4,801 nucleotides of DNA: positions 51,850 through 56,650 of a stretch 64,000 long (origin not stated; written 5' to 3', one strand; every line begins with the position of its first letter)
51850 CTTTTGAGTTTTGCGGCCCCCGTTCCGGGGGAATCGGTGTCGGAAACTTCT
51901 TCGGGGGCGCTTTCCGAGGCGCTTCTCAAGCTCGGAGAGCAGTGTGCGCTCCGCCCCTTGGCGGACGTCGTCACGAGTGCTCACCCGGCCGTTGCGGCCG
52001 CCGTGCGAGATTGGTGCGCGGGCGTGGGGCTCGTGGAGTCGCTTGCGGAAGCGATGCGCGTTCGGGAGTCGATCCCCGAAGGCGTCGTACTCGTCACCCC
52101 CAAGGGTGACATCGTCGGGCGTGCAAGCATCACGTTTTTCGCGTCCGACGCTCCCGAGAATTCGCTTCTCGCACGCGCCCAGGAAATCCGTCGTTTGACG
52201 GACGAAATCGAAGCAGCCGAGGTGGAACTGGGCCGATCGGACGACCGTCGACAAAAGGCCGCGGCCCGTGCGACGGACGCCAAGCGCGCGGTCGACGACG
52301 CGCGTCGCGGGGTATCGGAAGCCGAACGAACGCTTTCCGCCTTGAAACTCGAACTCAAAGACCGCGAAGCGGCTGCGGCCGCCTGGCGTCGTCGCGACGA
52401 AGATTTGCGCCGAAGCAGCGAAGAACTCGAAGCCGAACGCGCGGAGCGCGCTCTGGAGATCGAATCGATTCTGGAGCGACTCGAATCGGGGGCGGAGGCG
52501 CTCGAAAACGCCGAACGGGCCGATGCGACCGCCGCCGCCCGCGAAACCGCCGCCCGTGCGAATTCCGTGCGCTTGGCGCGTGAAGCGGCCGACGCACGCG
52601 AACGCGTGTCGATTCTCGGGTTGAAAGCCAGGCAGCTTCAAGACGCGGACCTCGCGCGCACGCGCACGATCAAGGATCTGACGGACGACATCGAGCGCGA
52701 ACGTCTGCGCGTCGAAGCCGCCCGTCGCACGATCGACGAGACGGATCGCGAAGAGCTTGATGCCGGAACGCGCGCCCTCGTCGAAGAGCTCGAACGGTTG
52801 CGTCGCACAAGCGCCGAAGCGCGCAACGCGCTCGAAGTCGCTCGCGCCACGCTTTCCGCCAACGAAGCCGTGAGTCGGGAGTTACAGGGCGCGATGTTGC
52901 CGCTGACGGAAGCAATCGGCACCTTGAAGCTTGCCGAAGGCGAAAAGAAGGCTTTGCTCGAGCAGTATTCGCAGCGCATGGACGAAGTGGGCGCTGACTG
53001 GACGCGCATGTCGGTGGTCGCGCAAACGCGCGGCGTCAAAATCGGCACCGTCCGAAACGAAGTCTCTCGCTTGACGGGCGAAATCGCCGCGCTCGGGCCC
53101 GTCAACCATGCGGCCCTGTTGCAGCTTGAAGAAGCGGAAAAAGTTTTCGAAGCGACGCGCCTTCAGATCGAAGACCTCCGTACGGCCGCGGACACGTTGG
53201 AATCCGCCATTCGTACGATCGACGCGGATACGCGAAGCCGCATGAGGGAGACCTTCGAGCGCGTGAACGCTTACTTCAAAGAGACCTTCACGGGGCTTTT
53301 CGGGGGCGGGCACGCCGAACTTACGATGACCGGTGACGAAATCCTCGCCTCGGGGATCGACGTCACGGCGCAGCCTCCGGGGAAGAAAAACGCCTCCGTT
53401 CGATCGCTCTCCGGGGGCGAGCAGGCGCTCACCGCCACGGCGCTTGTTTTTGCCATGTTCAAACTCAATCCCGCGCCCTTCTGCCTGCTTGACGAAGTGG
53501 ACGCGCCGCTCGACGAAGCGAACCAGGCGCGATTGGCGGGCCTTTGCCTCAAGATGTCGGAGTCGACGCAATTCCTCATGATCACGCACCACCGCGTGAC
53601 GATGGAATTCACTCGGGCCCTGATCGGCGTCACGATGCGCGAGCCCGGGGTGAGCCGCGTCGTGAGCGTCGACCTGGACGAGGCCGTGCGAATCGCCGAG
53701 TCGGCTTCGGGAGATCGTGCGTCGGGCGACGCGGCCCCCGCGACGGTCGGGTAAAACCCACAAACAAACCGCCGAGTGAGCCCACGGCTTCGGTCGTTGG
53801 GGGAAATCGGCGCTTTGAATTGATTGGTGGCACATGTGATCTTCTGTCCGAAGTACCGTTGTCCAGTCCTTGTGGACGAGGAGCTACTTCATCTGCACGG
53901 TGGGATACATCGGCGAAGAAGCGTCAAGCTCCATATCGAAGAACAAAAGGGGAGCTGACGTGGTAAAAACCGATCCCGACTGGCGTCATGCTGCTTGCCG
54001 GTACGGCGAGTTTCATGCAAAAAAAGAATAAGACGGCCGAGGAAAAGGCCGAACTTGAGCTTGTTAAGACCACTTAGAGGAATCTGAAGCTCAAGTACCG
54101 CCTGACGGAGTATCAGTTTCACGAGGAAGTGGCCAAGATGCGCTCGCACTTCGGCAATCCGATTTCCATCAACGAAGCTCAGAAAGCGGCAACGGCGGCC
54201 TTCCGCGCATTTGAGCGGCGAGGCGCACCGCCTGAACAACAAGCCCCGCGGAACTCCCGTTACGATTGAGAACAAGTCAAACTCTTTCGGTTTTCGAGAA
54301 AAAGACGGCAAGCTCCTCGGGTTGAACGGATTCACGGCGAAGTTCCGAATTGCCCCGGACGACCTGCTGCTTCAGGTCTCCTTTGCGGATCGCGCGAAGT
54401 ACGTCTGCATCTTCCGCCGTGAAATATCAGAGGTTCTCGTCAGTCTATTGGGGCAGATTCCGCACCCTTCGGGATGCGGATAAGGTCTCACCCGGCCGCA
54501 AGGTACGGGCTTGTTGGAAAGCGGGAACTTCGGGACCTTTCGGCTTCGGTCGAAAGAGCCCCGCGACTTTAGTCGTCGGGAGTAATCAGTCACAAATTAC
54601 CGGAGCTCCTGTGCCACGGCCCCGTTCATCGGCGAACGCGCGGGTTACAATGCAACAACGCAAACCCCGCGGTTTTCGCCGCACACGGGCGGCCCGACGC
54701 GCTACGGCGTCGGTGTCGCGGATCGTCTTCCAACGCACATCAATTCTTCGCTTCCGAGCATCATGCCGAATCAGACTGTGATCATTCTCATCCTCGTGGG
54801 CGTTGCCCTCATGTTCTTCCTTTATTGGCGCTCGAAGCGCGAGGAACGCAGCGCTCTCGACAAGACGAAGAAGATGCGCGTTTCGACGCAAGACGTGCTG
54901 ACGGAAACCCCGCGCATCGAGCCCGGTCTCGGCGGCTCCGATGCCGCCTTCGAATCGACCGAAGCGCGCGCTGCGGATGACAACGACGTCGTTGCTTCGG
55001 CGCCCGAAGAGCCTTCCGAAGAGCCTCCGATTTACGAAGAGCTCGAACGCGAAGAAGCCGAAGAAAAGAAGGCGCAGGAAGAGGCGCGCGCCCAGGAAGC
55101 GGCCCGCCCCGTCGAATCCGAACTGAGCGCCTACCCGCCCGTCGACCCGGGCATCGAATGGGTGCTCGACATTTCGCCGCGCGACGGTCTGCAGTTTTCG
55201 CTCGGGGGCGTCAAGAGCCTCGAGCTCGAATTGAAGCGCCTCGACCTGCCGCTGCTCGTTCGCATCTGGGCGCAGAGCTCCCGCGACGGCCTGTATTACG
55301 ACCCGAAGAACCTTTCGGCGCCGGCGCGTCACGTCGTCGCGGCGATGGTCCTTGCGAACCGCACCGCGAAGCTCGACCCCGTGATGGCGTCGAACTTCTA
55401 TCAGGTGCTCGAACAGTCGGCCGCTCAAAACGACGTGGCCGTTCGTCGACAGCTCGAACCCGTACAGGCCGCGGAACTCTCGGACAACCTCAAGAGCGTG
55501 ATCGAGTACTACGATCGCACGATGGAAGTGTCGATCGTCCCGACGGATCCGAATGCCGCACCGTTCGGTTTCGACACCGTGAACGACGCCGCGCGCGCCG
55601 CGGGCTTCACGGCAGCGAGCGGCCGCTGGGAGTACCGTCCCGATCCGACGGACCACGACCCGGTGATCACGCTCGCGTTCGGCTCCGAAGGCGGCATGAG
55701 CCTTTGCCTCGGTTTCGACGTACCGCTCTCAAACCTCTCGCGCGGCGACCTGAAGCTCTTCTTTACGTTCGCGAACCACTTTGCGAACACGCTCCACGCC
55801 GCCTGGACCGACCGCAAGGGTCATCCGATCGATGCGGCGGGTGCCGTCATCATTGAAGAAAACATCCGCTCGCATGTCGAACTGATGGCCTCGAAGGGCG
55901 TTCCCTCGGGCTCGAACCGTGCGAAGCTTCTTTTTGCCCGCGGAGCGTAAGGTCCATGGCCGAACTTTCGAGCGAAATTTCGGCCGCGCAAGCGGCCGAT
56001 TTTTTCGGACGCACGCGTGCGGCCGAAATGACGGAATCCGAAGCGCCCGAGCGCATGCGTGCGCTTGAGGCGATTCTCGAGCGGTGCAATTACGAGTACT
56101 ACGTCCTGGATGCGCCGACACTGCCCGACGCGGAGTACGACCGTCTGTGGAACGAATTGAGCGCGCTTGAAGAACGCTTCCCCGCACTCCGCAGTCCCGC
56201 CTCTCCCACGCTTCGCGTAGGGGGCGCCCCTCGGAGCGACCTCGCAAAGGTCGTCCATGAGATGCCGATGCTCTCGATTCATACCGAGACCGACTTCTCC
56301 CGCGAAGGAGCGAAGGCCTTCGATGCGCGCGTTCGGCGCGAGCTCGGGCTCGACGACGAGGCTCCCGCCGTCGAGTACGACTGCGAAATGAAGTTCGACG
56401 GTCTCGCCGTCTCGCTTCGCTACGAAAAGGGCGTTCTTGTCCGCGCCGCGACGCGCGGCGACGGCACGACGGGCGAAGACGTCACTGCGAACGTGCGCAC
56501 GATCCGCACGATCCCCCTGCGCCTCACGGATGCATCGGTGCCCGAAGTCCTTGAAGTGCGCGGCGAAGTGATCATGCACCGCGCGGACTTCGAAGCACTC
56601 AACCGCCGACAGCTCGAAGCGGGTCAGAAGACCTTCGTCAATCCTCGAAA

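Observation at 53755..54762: A ~1 kb low-GC, ORF-poor gap with a disrupted protein-like reading frame inside the normally contiguous smc-zipA-ligA cluster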

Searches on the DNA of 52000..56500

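Call 51: search_with_rna_model(model_id=R1, source=window, start=52000, end=56500, filters=off, max_evalue=10, show_alignments=3)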
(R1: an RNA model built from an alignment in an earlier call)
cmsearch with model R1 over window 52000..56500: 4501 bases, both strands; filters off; matches with E-value up to 10: 21.
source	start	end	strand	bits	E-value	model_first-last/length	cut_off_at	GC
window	54453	54489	+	6.8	0.068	131-167/194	no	0.59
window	53323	53391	+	5.6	0.15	1-194/194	no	0.62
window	55972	56013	+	4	0.46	124-171/194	no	0.6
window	54743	54764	-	3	0.91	1-194/194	no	0.45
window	54459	54479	-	2.4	1.4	138-158/194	no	0.71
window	54379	54389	+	1.9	1.9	77-87/194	no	0.55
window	52380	52422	+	1.6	2.4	25-70/194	no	0.65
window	54179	54273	+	1.3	2.8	1-194/194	no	0.63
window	54002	54045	+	1.2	3.2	23-71/194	no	0.43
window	55347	55360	-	0.9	3.8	141-154/194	no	0.64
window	52038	52055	+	0.8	4.1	139-156/194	no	0.61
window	52093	52110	+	0.6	4.6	139-156/194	no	0.67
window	55810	55822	-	0.4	5.4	76-88/194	no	0.69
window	55983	55996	-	0.3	5.9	75-89/194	no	0.86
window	52818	52832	-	0.2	6.1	75-89/194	no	0.73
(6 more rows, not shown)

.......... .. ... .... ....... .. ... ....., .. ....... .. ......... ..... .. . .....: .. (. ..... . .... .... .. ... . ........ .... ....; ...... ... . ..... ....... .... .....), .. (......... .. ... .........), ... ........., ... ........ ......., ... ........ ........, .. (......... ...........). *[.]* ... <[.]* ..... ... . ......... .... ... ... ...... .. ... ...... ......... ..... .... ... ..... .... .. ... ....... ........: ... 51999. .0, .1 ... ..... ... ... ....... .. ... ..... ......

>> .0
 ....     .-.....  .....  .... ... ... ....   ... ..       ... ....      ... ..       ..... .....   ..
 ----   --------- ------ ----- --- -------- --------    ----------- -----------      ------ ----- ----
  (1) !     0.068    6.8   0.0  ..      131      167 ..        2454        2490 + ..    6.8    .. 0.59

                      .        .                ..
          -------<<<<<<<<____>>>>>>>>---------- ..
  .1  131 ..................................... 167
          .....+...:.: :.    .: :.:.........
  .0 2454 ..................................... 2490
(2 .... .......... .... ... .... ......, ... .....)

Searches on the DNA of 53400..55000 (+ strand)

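Call 4: search_rna_families(source=window, start=53400, end=55000, threshold=evalue, max_evalue=10, show_alignments=3)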
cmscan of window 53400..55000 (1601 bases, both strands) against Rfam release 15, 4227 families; matches with E-value up to 10: 5.
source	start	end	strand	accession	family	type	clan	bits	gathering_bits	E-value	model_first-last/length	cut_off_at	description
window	54934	54992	+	RF03032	narK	Cis-reg;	-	15.5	43.2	5.8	1-72/72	no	narK RNA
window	53598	53629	+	RF01131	sR47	Gene; snRNA; snoRNA; CD-box;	CL00132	14.5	40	1.9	1-55/55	no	Small nucleolar RNA sR47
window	54012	54042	+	RF01675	CrcZ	Gene; sRNA;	-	13.4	95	0.65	52-82/398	no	Pseudomonas sRNA CrcZ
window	53881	53945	-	RF00294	snoTBR17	Gene; snRNA; snoRNA; CD-box;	-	13.1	40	5.1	1-119/119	no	Small nucleolar RNA TBR17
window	54651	54678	-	RF00040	rne5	Cis-reg;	-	11.2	180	1.7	243-270/333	no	RNase E 5' UTR element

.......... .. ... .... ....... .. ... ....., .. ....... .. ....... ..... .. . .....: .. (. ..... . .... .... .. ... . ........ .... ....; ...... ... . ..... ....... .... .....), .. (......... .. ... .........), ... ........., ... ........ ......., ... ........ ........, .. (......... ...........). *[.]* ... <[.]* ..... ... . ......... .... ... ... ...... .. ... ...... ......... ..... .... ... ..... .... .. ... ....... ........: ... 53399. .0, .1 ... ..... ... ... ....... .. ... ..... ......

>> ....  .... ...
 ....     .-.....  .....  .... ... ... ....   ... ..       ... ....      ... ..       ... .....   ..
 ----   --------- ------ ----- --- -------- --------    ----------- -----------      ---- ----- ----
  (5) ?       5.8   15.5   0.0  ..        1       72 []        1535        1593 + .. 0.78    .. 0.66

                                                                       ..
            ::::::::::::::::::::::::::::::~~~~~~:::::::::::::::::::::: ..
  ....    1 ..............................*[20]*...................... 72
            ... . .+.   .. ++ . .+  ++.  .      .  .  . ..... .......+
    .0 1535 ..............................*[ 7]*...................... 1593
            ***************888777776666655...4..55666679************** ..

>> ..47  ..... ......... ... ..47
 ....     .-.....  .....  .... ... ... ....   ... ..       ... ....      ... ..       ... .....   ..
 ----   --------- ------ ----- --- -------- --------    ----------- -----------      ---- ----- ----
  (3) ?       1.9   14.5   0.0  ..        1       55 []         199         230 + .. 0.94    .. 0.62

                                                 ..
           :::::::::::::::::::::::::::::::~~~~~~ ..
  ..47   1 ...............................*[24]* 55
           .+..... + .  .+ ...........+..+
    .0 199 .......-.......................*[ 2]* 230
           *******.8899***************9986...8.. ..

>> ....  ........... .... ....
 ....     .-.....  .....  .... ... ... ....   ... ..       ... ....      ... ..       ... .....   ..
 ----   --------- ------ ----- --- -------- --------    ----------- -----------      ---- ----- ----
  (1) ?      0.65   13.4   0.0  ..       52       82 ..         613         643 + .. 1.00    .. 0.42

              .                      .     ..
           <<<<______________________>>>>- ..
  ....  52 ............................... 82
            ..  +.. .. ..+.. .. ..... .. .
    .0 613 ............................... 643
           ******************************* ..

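Call 20: search_dna_similar(query=window:53762-54589:+, collection=plasmids, mode=distant, max_evalue=0.01)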
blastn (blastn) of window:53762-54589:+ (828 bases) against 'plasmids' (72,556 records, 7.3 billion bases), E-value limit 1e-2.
No match.

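Call 21: search_dna_similar(query=window:53762-54589:+, collection=phages, mode=distant, max_evalue=0.01)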
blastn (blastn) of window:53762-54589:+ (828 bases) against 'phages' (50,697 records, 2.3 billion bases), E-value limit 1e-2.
No match.

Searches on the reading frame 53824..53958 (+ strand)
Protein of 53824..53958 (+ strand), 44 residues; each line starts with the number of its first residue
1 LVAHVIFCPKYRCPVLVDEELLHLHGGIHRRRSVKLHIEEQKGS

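Call 5: search_protein_families(library=pfam, max_evalue=10, proteins=[window:53824-53958:+])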
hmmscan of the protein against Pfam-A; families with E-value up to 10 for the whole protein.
window:53824-53958:+ (44 aa): 1 family
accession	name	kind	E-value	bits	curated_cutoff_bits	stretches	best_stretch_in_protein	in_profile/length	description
PF01797.21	Y1_Tnp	-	0.032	14.8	23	1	3-27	7-34/121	Transposase IS200 like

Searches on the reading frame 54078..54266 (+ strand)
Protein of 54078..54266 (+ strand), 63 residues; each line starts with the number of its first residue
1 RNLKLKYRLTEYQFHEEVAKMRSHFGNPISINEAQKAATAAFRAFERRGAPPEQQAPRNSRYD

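Call 16: search_protein_families(library=pfam, max_evalue=10, proteins=[window:54078-54266:+])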
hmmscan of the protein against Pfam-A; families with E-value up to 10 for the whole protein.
seq(63 aa): 0 families
